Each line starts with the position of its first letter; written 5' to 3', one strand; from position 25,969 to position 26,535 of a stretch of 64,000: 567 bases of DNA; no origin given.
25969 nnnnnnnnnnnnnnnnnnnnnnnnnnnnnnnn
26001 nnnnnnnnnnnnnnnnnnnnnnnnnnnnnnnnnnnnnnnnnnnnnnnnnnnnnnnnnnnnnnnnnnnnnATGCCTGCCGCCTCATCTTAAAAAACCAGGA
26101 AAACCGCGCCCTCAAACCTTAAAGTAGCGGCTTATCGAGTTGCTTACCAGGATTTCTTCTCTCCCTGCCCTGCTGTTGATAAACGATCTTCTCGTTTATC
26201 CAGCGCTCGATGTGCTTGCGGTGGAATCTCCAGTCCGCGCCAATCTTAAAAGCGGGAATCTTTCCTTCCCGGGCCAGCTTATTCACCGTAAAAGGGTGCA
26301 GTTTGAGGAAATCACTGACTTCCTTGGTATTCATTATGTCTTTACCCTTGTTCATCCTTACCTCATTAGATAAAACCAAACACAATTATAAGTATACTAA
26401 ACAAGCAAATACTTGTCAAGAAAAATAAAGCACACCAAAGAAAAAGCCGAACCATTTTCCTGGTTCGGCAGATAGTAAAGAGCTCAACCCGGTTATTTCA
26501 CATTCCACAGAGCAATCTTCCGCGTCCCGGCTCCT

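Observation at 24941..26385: HepT/MNT toxin-antitoxin pair bracketed by two copies of the same excisionase-family HTH gene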

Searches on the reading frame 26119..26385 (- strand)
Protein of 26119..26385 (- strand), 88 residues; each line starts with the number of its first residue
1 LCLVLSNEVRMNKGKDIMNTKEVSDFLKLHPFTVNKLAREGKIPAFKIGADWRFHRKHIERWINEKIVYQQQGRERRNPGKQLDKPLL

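Call 3: search_protein_families(library=pfam, proteins=[window:26119-26385:-], max_evalue=0.01)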
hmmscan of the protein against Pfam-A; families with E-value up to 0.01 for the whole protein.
window:26119-26385:- (88 aa): 1 family
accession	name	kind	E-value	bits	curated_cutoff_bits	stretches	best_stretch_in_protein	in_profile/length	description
PF12728.13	HTH_17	-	5.5e-14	52.6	27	1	18-65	2-49/51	Helix-turn-helix domain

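Call 9: find_homologous_proteins(query=window:26122-26355:-, max_evalue=0.001)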
Query seq(78 aa) (78 aa): 102 proteins with E <= 0.001 among 103 candidates.
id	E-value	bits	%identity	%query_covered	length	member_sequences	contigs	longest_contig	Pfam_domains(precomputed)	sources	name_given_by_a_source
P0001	6.5e-43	162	95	100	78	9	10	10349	PF12728.14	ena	-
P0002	7.1e-41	155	91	100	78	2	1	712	PF12728.14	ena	-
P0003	2.1e-40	154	91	100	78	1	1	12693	PF12728.14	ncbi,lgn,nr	ncbi:MAG: helix-turn-helix domain-containing protein [Candidatus Omnitrophota bacterium]|nr:helix-tu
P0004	3.8e-37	143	86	99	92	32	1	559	PF12728.14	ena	-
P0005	4.4e-36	140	97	85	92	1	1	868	PF12728.14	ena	-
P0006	1.2e-35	138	79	100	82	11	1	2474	PF12728.14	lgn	-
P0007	9.3e-35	136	85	91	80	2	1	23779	PF12728.14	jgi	jgi:excisionase family DNA binding protein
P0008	2.2e-34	134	86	88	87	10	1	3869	PF12728.14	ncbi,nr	ncbi:DNA-binding protein [bacterium]|nr:MAG: DNA-binding protein [bacterium]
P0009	6.4e-33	130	75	97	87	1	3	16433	PF12728.14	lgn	-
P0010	6.9e-33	130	83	88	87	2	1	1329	PF12728.14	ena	-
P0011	1.3e-32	129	88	86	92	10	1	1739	PF12728.14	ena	-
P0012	3.3e-32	128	85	86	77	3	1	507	PF12728.14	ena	-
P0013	8.2e-32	126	84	86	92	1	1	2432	PF12728.14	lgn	-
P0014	1.6e-31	125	82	86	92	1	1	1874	PF12728.14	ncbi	-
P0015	1.8e-31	125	73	99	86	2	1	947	PF12728.14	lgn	-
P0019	1.5e-30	122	81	86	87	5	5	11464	PF12728.14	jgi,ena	-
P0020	2.3e-30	122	81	86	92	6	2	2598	PF12728.14,PF10743.16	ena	-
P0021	1.3e-29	119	82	86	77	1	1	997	PF12728.14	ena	-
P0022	4.6e-29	117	79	86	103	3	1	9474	PF12728.14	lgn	-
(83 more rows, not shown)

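Call 11: find_related_loci(query=A1, collection=genome_contigs, flank=5000)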
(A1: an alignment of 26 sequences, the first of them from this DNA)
Query A1 (78 aa) in genome_contigs; peptide patterns used: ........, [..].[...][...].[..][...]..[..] (x = any residue, [..] = any of these).
355 stretches matched a pattern; 203 encode a relative of the query (tblastn E <= 1e-3); the best 80 are kept; 80 distinct loci.
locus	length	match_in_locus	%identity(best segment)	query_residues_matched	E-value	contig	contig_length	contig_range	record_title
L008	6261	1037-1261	95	1-75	6e-45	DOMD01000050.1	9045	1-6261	MAG TPA_asm: Candidatus Omnitrophota bacterium isolate UBA12090 contig_13475, whole genome shotgun sequence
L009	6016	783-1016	90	1-78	4e-43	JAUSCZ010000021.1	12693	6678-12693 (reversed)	MAG: Candidatus Omnitrophota bacterium isolate E14_concoct.bin.43 E14_k141_1505581, whole genome shotgun sequence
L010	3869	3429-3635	86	3-71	9e-38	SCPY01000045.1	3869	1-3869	MAG: bacterium isolate DP16D_bin.15 DP16D_bin.15-18407, whole genome shotgun sequence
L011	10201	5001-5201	90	1-67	2e-37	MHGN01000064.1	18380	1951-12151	MAG: Omnitrophica WOR_2 bacterium RIFCSPHIGHO2_02_FULL_45_21 rifcsphigho2_02_scaffold_6942, whole genome shotgun sequenc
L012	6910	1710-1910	88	1-67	5e-37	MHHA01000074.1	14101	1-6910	MAG: Omnitrophica WOR_2 bacterium RIFCSPLOWO2_12_FULL_46_30 rifcsplowo2_12_scaffold_7488, whole genome shotgun sequence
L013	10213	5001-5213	75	1-71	3e-32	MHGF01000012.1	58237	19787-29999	MAG: Omnitrophica WOR_2 bacterium GWF2_43_52 gwf2_scaffold_2028, whole genome shotgun sequence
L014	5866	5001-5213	69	5-75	3e-31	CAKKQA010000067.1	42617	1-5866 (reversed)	Omnitrophica bacterium GWA2_41_15 isolate Hainich-Omni-XXI genome assembly, contig: Omni_Hai_XXI_Hain_H43_02um_R1_260_le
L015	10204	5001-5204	69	1-68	4e-30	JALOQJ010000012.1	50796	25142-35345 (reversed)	MAG: Candidatus Omnitrophota bacterium isolate Prado152 scaffold_1617, whole genome shotgun sequence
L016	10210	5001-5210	64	1-70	9e-30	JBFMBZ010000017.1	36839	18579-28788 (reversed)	MAG: Candidatus Omnitrophota bacterium isolate MAG177 MAG177_17, whole genome shotgun sequence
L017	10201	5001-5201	66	1-67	2e-29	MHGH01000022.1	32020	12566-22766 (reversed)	MAG: Omnitrophica WOR_2 bacterium RBG_13_41_10 RBG_13_scaffold_943, whole genome shotgun sequence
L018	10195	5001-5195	71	3-67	2e-28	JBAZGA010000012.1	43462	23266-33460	MAG: Candidatus Omnitrophota bacterium isolate SO_2017_LW3_33 NODE_1960_length_43462_cov_1.317388_LW162_2017, whole geno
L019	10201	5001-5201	66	1-67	3e-28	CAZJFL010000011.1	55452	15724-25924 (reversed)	MAG TPA_asm: uncultured Planctomycetales bacterium isolate SRP178699_co1_171 genome assembly, contig: NODE_490_length_55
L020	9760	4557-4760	65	1-68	4e-28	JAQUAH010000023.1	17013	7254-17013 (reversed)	MAG: Candidatus Omnitrophota bacterium isolate STC_8 NODE_7216_length_17013_cov_2.847033_Sandtown_C, whole genome shotgu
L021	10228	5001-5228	58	1-76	6e-28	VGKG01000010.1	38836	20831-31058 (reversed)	MAG: Candidatus Omnitrophota bacterium isolate M_DeepCast_200m_m2_189 M_DeepCast_200m_m2_189_Ga0194113_10000980, whole g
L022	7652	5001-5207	67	1-67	2e-27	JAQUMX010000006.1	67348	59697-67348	MAG: Candidatus Omnitrophota bacterium isolate STD1_164 NODE_801_length_67348_cov_4.970768_Sandtown_D1, whole genome sho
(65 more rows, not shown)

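Call 25: find_encoding_contigs(protein=P0005, flank=5000, max_places=6)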
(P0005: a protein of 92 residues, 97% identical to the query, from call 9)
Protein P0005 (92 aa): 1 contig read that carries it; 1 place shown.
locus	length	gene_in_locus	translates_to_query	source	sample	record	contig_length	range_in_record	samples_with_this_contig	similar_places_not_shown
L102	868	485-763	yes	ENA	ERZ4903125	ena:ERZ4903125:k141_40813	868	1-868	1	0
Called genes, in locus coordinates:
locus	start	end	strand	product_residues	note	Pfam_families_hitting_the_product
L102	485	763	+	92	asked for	PF12728:HTH_17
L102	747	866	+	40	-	?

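Call 26: find_encoding_contigs(protein=P0011, flank=5000, max_places=6)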
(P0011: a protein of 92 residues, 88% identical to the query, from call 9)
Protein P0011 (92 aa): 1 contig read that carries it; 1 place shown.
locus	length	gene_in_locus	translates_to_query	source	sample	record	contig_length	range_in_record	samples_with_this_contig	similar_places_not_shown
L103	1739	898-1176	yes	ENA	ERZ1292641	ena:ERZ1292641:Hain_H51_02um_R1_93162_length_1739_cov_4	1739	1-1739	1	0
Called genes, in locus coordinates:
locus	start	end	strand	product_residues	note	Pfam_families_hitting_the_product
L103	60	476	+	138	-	PF01909:NTP_transf_2, PF18765:Polbeta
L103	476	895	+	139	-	PF01934:HepT-like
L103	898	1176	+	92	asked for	PF12728:HTH_17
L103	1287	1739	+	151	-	?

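Call 27: find_encoding_contigs(protein=P0020, flank=5000, max_places=6)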
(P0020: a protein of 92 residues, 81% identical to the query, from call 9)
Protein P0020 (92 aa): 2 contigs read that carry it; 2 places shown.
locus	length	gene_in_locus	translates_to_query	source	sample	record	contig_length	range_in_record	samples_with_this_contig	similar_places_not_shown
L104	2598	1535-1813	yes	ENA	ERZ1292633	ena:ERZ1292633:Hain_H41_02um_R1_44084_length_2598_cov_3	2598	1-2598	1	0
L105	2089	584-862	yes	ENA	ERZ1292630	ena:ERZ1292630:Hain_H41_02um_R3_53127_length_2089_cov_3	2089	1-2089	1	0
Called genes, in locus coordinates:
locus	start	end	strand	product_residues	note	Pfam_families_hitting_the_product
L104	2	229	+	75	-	?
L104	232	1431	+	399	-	PF00753:Lactamase_B, PF19583:ODP, PF00258:Flavodoxin_1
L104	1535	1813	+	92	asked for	PF10743:Phage_Cox (faint), PF12728:HTH_17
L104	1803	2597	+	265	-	?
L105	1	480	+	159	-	?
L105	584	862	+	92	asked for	PF10743:Phage_Cox (faint), PF12728:HTH_17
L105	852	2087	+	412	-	?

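Call 30: search_solved_structures(query=A1, max_evalue=1, show_alignments=2)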
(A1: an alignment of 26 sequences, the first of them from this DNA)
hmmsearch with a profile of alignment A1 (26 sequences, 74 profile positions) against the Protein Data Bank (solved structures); distinct sequences matched with E-value up to 1: 4.
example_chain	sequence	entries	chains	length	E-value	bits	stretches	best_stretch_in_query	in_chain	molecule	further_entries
2hfq_A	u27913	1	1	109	0.23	14.4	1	16-50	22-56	Hypothetical protein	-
4j2n_A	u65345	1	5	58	0.58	13.1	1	11-50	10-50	Gp37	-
6ama_A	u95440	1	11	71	0.74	12.7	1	7-37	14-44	Putative DNA-binding protein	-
6amk_A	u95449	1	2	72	0.88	12.5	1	8-37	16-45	Putative DNA-binding protein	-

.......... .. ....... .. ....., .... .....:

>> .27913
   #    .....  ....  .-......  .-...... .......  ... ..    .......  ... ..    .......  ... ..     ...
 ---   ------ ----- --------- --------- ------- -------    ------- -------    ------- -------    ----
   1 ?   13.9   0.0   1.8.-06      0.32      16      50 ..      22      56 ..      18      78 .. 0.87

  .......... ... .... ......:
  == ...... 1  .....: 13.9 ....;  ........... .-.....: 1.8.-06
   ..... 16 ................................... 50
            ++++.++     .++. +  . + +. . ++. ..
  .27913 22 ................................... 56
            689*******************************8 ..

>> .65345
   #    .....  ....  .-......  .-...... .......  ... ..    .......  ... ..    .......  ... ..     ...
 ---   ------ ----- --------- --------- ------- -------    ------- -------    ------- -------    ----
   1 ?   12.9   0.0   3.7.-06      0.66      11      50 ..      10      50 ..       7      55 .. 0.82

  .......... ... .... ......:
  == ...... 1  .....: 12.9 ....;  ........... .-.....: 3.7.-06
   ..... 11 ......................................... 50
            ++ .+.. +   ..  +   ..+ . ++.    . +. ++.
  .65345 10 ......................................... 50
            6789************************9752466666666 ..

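Call 31: search_protein_families(library=ncbifam, proteins=[window:26122-26355:-], max_evalue=0.01)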
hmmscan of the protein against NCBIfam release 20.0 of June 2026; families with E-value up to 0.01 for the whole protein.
seq(78 aa): 4 families
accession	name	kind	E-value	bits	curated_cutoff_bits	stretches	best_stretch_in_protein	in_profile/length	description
NF047737.1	antiphage_MADS1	equivalog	1.5e-14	53.9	80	1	7-53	3-49/49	methylation-associated defense system helix-turn-helix domain-containing protein MAD1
TIGR01764.1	excise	domain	5.9e-09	36.2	28.8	1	8-53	2-47/49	excisionase family DNA-binding protein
NF033787.1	HTH_BldC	subfamily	0.0019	18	77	1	7-51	2-47/49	BldC family transcriptional regulator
NF040990.2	MamR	equivalog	0.008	16.5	100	1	6-49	42-85/91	magnetosome protein MamR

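Call 38: find_encoding_contigs(protein=P0009, flank=5000, max_places=4)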
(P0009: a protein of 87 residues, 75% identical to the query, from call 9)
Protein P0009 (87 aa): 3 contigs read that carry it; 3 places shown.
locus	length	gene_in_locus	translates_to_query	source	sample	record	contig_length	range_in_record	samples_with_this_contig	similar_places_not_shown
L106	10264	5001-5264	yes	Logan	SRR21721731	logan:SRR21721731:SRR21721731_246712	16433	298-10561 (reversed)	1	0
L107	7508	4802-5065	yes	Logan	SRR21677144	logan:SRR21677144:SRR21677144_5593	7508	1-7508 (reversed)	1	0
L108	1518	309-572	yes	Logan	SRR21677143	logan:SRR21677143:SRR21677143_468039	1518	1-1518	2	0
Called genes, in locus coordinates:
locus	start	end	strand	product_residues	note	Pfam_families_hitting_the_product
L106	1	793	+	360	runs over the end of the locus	PF00180:Iso_dh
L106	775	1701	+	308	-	PF00056:Ldh_1_N, PF02866:Ldh_1_C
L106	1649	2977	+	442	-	PF01262:AlaDh_PNT_C (faint), PF01134:GIDA, PF07992:Pyr_redox_2, PF12831:FAD_oxidored (weak), PF13450:NAD_binding_8 (weak), PF13738:Pyr_redox_3, PF00070:Pyr_redox, PF02852:Pyr_redox_dim, +2 more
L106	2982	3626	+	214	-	PF21948:LplA-B_cat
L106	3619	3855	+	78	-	PF00364:Biotin_lipoyl, PF25919:BSH_CusB (weak)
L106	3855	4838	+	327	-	-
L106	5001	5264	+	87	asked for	PF12728:HTH_17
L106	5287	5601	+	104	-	PF01909:NTP_transf_2, PF18765:Polbeta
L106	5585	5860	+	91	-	PF05168:HEPN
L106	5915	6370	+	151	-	PF10604:Polyketide_cyc2, PF03364:Polyketide_cyc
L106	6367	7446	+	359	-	PF02882:THF_DHG_CYH_C (faint), PF01488:Shikimate_DH, PF13460:NAD_binding_10 (weak)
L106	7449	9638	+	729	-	PF16927:HisKA_7TM, PF01590:GAF, PF13185:GAF_2, PF13492:GAF_3, PF02518:HATPase_c, PF13589:HATPase_c_3 (weak)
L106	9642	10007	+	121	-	PF00072:Response_reg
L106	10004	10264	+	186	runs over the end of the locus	?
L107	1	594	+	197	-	?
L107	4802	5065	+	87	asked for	PF12728:HTH_17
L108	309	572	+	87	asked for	PF12728:HTH_17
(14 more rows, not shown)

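Call 39: find_encoding_contigs(protein=P0007, flank=5000, max_places=4)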
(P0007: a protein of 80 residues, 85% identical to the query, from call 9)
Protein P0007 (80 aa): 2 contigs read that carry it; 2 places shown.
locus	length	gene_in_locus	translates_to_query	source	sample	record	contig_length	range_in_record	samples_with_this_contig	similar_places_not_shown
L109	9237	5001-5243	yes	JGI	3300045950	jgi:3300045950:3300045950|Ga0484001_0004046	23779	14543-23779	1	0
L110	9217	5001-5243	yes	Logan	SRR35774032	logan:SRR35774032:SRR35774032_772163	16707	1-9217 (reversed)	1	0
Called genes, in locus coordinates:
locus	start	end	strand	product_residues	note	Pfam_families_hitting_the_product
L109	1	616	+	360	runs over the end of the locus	PF00180:Iso_dh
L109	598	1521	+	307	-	PF00056:Ldh_1_N, PF02866:Ldh_1_C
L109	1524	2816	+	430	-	PF01134:GIDA (weak), PF01262:AlaDh_PNT_C (faint), PF02737:3HCDH_N (faint), PF07992:Pyr_redox_2, PF13450:NAD_binding_8 (faint), PF13738:Pyr_redox_3 (weak), PF00070:Pyr_redox, PF02852:Pyr_redox_dim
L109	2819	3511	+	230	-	PF21948:LplA-B_cat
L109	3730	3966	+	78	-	PF00364:Biotin_lipoyl, PF25919:BSH_CusB (weak), PF25917:BSH_RND (weak)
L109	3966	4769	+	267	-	-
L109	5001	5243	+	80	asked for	PF12728:HTH_17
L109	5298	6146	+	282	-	PF01909:NTP_transf_2 (faint), PF18765:Polbeta, PF01934:HepT-like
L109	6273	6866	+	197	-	PF01553:Acyltransferase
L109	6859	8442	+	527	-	PF03364:Polyketide_cyc, PF10604:Polyketide_cyc2, PF01488:Shikimate_DH, PF02882:THF_DHG_CYH_C (faint), PF02423:OCD_Mu_crystall (weak)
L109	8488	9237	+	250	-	?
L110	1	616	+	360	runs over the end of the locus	PF00180:Iso_dh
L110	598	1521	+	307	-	PF00056:Ldh_1_N, PF02866:Ldh_1_C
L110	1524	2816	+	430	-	PF01134:GIDA (weak), PF01262:AlaDh_PNT_C (faint), PF02737:3HCDH_N (faint), PF07992:Pyr_redox_2, PF13450:NAD_binding_8 (faint), PF13738:Pyr_redox_3 (weak), PF00070:Pyr_redox, PF02852:Pyr_redox_dim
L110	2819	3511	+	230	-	PF21948:LplA-B_cat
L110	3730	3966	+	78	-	PF00364:Biotin_lipoyl, PF25919:BSH_CusB (weak), PF25917:BSH_RND (weak)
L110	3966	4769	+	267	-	-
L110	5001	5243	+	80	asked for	PF12728:HTH_17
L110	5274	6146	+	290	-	PF01909:NTP_transf_2 (faint), PF18765:Polbeta, PF01934:HepT-like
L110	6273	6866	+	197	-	PF01553:Acyltransferase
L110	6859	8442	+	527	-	PF03364:Polyketide_cyc, PF10604:Polyketide_cyc2, PF01488:Shikimate_DH, PF02882:THF_DHG_CYH_C (faint), PF02423:OCD_Mu_crystall (weak)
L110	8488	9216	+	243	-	?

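Call 40: find_encoding_contigs(protein=P0013, flank=5000, max_places=4)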
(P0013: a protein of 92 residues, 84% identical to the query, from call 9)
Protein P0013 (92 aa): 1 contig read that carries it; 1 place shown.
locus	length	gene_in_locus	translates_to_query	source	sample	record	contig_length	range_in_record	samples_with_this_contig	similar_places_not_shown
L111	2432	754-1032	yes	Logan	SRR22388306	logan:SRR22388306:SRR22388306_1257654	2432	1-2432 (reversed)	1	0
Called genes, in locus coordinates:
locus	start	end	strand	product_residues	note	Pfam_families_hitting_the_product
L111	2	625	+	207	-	?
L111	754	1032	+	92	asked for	PF12728:HTH_17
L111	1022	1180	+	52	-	-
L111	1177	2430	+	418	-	?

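Call 45: find_encoding_contigs(protein=P0019, flank=4000, max_places=3)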
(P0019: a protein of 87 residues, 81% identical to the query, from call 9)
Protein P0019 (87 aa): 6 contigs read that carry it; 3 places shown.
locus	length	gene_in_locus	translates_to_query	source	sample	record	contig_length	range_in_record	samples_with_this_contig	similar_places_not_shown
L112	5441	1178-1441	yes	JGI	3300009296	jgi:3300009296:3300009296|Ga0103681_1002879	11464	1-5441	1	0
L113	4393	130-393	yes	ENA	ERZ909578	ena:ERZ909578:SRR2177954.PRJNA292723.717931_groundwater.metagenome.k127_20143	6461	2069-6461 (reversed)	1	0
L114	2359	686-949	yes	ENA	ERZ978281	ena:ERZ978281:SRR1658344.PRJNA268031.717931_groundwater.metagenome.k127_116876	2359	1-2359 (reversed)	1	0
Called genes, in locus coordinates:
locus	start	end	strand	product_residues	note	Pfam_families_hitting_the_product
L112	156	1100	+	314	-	PF01797:Y1_Tnp, PF08299:Bac_DnaA_C (weak)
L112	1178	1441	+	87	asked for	PF12728:HTH_17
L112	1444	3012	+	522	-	PF03364:Polyketide_cyc, PF01488:Shikimate_DH, PF02423:OCD_Mu_crystall, PF02882:THF_DHG_CYH_C (faint)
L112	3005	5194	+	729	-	PF16927:HisKA_7TM, PF13492:GAF_3 (faint), PF00512:HisKA, PF02518:HATPase_c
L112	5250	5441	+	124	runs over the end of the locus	PF00072:Response_reg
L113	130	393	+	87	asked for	PF12728:HTH_17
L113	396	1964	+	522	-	PF03364:Polyketide_cyc, PF01488:Shikimate_DH, PF02423:OCD_Mu_crystall, PF02882:THF_DHG_CYH_C (faint)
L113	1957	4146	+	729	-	PF16927:HisKA_7TM, PF13492:GAF_3 (faint), PF00512:HisKA, PF02518:HATPase_c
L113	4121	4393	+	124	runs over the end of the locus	PF00072:Response_reg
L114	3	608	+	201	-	?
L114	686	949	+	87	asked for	PF12728:HTH_17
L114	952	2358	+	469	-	?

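Call 46: find_encoding_contigs(protein=P0022, flank=4000, max_places=3)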
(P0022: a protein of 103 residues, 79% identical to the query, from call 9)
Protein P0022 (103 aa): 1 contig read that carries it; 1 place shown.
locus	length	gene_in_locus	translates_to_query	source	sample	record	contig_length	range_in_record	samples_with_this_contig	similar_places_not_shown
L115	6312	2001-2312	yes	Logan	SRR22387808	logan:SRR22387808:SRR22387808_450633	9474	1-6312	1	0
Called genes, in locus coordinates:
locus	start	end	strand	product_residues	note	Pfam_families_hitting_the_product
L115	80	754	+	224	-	PF21948:LplA-B_cat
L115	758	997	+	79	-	PF00364:Biotin_lipoyl, PF25997:BSH_YhbJ (weak), PF25984:BSH_YknX (faint)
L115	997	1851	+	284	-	-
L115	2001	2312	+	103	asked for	PF12728:HTH_17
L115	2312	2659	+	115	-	PF18765:Polbeta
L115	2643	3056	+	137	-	PF05168:HEPN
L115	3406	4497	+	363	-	-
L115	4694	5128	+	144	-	PF10604:Polyketide_cyc2, PF03364:Polyketide_cyc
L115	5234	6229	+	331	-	PF02882:THF_DHG_CYH_C (faint), PF01488:Shikimate_DH, PF13460:NAD_binding_10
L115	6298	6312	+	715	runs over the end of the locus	PF16927:HisKA_7TM, PF01590:GAF, PF13185:GAF_2, PF13492:GAF_3, PF02518:HATPase_c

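Call 47: find_related_loci(query=A1, collection=viral_contigs, flank=4000)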
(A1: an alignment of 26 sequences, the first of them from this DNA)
Query A1 (78 aa) in viral_contigs; peptide patterns used: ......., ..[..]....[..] (x = any residue, [..] = any of these).
68 stretches matched a pattern; 10 encode a relative of the query (tblastn E <= 1e-3); 10 distinct loci.
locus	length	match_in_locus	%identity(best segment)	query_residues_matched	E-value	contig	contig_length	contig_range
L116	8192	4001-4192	47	6-68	6e-17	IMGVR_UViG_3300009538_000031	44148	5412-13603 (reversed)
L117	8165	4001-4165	53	12-66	5e-16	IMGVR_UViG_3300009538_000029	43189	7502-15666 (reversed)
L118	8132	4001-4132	57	9-52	1e-15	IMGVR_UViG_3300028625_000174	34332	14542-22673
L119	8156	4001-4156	46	5-56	1e-14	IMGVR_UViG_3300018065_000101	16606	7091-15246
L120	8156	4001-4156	46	6-57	3e-12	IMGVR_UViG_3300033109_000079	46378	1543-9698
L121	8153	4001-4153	39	5-55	6e-12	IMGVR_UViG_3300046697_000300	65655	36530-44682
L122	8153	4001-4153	39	5-55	6e-12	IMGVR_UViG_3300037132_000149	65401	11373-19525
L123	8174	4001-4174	44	6-66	3e-11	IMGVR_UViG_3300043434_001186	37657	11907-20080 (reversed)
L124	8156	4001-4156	40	6-56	5e-8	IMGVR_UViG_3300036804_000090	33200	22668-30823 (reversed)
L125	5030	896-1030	38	7-51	1e-6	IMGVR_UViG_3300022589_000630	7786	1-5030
